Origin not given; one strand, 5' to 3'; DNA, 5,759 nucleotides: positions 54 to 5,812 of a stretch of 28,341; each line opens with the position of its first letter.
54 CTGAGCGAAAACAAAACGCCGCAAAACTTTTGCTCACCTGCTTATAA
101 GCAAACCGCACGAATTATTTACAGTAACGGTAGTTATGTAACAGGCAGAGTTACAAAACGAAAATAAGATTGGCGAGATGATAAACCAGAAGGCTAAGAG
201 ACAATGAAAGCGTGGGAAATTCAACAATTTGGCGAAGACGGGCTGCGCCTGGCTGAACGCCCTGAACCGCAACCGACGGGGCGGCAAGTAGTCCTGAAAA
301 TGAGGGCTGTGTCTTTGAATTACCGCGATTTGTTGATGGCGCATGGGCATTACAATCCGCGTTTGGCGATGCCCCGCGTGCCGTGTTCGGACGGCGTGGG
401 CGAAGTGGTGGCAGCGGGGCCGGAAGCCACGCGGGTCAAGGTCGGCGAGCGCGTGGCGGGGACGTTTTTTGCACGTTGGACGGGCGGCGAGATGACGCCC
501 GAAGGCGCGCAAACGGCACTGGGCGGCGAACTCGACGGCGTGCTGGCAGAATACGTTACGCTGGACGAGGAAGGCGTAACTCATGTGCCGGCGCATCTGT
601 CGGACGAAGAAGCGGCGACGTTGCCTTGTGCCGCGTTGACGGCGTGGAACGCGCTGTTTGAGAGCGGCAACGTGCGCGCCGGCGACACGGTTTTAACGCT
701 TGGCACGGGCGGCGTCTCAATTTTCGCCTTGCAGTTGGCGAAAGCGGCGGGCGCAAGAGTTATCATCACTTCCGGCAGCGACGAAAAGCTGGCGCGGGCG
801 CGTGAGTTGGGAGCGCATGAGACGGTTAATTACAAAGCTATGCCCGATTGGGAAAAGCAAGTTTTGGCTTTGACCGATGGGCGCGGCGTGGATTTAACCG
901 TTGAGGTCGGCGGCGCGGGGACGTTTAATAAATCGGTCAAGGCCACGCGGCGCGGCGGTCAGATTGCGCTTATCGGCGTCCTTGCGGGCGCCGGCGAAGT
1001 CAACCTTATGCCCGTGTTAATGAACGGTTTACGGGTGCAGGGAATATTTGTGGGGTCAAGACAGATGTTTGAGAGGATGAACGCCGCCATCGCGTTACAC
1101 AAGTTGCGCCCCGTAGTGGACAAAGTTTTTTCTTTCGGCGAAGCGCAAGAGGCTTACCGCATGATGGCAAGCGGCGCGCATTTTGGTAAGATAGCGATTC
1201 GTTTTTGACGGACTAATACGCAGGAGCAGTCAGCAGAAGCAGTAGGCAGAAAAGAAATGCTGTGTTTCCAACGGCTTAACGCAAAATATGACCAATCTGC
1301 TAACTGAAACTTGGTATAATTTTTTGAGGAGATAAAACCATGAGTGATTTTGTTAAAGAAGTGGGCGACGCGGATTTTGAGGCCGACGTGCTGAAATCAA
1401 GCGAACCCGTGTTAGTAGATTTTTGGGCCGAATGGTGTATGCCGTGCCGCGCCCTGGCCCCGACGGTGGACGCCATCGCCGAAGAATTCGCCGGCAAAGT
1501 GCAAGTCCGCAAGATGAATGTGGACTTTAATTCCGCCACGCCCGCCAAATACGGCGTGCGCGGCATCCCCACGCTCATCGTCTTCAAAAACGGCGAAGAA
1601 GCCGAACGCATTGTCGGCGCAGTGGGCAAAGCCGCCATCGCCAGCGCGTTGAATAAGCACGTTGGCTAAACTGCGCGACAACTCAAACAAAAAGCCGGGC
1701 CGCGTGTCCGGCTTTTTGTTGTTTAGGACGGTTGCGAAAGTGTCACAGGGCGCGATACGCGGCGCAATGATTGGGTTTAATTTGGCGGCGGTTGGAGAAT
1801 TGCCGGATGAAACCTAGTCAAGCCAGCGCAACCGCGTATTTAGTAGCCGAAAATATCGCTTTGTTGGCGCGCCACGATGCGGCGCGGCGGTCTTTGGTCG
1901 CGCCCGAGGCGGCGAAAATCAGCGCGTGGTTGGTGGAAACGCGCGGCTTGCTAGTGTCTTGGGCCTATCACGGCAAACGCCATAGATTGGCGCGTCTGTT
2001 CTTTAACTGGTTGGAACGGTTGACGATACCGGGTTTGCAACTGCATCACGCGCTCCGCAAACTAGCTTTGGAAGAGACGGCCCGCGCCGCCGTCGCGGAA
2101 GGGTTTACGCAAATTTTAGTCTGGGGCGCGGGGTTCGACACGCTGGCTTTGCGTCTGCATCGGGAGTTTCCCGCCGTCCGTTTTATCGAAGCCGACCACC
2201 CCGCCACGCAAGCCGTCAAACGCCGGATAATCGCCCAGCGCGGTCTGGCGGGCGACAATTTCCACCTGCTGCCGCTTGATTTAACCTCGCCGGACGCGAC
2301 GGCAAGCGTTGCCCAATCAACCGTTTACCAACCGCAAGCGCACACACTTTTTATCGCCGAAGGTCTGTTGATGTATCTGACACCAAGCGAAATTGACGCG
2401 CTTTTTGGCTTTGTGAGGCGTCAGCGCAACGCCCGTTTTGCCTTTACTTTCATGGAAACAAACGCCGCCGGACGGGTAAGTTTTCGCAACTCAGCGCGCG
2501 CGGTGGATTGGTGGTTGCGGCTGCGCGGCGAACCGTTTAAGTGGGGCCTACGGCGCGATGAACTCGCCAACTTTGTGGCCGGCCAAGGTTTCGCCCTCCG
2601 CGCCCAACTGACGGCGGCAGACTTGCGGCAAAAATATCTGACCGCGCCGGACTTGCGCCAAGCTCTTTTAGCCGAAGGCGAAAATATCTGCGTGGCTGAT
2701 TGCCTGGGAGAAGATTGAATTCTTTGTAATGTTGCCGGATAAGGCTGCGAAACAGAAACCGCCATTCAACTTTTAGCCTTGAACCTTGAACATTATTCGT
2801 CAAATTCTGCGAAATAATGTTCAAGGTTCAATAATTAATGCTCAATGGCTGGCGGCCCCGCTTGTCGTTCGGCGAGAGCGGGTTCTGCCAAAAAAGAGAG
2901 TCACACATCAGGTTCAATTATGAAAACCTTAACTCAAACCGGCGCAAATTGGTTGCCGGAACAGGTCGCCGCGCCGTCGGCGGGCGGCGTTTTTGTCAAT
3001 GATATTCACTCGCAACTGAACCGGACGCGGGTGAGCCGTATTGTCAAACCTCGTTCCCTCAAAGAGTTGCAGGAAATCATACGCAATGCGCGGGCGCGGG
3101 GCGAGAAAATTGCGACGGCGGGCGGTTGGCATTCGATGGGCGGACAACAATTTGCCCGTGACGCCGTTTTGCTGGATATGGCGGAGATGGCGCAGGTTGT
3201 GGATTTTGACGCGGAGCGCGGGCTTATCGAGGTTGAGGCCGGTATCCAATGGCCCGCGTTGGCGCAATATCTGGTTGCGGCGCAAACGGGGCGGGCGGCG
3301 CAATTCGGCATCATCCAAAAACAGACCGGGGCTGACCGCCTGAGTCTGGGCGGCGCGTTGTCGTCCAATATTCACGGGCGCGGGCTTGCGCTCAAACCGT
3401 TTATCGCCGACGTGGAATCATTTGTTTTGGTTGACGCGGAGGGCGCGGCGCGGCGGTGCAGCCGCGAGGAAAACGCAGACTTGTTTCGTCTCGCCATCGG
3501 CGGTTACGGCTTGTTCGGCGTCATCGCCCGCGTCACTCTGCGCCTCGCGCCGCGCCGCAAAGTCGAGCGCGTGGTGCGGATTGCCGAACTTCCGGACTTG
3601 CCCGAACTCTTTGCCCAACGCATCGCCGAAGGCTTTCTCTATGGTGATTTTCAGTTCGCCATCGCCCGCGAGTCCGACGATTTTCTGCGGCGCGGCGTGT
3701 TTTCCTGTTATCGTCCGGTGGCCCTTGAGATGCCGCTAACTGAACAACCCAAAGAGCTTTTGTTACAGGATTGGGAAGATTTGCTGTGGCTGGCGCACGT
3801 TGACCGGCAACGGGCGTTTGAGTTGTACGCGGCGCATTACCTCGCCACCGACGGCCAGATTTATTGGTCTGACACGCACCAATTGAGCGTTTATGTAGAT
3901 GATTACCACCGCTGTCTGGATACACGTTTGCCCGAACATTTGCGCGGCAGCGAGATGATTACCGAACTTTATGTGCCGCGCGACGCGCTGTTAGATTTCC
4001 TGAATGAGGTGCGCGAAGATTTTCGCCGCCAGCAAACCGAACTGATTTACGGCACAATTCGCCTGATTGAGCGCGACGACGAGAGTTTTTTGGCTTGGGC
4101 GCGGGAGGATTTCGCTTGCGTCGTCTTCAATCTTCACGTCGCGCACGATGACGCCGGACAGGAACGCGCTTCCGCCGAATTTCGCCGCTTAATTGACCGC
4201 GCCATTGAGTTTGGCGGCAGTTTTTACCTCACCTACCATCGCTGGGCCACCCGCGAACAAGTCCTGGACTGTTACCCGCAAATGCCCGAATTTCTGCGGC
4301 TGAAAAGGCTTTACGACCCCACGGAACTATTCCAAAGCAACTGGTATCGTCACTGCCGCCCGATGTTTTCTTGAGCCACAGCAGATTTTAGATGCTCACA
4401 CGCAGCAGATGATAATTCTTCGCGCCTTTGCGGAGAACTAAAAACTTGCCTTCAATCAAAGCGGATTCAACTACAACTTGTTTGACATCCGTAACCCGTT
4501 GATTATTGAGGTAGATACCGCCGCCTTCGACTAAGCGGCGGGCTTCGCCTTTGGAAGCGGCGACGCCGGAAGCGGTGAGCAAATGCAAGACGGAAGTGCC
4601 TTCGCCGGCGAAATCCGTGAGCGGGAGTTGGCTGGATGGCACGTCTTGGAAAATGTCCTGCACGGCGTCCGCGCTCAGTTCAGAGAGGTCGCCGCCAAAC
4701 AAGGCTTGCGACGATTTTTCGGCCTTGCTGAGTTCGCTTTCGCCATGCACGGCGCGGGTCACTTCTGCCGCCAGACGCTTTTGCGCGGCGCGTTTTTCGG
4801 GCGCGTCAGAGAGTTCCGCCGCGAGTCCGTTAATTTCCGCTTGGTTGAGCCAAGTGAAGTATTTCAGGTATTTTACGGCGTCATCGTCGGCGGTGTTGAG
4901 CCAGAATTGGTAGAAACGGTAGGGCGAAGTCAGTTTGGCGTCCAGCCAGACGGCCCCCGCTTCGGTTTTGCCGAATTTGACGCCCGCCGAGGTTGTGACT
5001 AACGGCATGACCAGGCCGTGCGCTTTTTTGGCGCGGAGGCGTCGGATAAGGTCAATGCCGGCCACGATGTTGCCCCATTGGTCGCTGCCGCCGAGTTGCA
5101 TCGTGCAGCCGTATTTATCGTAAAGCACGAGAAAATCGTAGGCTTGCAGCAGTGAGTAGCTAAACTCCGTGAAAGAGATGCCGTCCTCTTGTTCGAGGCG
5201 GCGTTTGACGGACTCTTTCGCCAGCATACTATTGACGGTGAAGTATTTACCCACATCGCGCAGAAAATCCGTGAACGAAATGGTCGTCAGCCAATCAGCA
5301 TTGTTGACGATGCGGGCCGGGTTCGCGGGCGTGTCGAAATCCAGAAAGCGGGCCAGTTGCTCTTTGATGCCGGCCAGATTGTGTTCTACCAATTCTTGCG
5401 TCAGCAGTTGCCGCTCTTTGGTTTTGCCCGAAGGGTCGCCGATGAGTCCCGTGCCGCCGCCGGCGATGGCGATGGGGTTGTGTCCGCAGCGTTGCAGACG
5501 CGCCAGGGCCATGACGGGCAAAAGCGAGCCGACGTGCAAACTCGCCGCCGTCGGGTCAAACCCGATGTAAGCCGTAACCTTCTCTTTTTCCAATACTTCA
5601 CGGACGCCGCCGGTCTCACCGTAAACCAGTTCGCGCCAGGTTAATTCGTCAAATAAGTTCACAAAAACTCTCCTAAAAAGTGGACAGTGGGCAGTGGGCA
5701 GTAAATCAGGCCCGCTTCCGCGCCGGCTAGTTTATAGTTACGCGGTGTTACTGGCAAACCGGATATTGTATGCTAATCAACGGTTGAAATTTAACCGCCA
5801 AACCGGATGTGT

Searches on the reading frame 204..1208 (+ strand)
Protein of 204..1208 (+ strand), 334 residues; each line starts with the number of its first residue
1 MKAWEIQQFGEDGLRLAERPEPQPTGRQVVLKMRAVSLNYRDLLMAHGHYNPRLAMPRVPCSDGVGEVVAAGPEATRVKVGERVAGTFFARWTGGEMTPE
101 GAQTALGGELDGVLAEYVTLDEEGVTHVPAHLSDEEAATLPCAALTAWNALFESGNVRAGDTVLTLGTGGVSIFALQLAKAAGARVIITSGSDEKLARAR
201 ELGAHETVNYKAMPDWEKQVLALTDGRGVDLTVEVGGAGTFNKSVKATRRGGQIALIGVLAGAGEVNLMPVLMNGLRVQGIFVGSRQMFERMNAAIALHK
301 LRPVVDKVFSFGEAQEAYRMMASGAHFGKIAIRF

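Call 4: search_protein_families(library=pfam, proteins=[window:204-1208:+], max_evalue=0.01)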
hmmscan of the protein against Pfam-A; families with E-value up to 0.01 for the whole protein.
window:204-1208:+ (334 aa): 3 families
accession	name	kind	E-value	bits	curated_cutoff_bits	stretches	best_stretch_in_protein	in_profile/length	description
PF00107.32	ADH_zinc_N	-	8.1e-34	116.8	31.8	1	170-295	1-126/129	Zinc-binding dehydrogenase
PF13602.12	ADH_zinc_N_2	-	3.2e-19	70.6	27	1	202-332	1-134/134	Zinc-binding dehydrogenase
PF08240.17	ADH_N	-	7.5e-18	65.1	23.5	1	28-129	4-103/104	Alcohol dehydrogenase GroES-like domain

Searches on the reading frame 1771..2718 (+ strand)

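Call 4: search_protein_families(library=pfam, proteins=[window:1771-2718:+], max_evalue=0.01)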
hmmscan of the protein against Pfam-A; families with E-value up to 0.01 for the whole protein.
window:1771-2718:+ (315 aa): 1 family
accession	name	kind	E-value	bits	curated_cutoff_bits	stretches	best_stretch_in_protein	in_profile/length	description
PF04072.20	LCM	-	4.9e-27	95.5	22.3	1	79-215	51-186/187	Leucine carboxyl methyltransferase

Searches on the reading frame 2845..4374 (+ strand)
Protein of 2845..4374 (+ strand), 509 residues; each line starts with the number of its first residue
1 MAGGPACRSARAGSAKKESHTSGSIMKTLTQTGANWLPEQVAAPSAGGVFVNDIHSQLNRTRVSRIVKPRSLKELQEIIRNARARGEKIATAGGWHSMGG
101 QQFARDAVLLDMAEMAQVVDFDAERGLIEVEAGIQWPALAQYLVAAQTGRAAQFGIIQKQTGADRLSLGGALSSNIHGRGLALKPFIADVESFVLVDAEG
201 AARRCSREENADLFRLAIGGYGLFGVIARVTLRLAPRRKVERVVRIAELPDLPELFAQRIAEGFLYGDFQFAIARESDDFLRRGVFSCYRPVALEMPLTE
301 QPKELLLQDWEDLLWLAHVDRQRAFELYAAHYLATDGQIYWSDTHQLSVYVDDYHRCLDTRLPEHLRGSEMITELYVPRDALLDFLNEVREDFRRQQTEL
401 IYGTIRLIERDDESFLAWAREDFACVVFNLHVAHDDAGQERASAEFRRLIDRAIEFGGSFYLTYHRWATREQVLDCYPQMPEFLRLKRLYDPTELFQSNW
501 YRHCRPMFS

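Call 4: search_protein_families(library=pfam, proteins=[window:2845-4374:+], max_evalue=0.01)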
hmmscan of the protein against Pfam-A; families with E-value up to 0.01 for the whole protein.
window:2845-4374:+ (509 aa): 1 family
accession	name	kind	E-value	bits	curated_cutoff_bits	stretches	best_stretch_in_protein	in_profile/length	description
PF01565.28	FAD_binding_4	-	2.1e-22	79.7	26.4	1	65-206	3-139/139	FAD binding domain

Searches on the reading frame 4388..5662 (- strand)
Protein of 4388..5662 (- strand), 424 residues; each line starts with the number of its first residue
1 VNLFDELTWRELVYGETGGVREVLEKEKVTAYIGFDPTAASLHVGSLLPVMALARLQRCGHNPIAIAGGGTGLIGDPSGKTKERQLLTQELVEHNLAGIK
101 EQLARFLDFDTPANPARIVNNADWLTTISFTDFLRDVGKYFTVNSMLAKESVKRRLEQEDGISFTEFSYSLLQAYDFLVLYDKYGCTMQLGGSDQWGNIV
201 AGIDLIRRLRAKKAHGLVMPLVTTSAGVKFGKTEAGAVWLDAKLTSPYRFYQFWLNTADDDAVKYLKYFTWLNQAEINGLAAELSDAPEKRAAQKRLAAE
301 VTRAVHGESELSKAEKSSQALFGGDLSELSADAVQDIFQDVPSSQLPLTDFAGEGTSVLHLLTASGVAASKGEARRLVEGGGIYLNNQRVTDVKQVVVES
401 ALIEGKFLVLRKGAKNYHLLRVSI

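Call 4: search_protein_families(library=pfam, proteins=[window:4388-5662:-], max_evalue=0.01)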
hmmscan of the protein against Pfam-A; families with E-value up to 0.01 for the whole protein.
window:4388-5662:- (424 aa): 4 families
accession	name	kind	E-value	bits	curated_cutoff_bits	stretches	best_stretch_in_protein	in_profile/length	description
PF00579.31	tRNA-synt_1b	-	9.8e-85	284.8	21.1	1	26-322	3-291/292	tRNA synthetases class I (W and Y)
PF22421.1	SYY_C-terminal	-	4e-19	68.7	27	1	335-420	3-83/83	Tyrosine--tRNA ligase SYY-like C-terminal domain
PF01479.30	S4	-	1.5e-07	31.5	22.8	1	362-399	7-44/48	S4 domain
PF16714.10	TyrRSs_C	-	0.00037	20.7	30.6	0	356-414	21-94/120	Tyrosyl-tRNA synthetase C-terminal domain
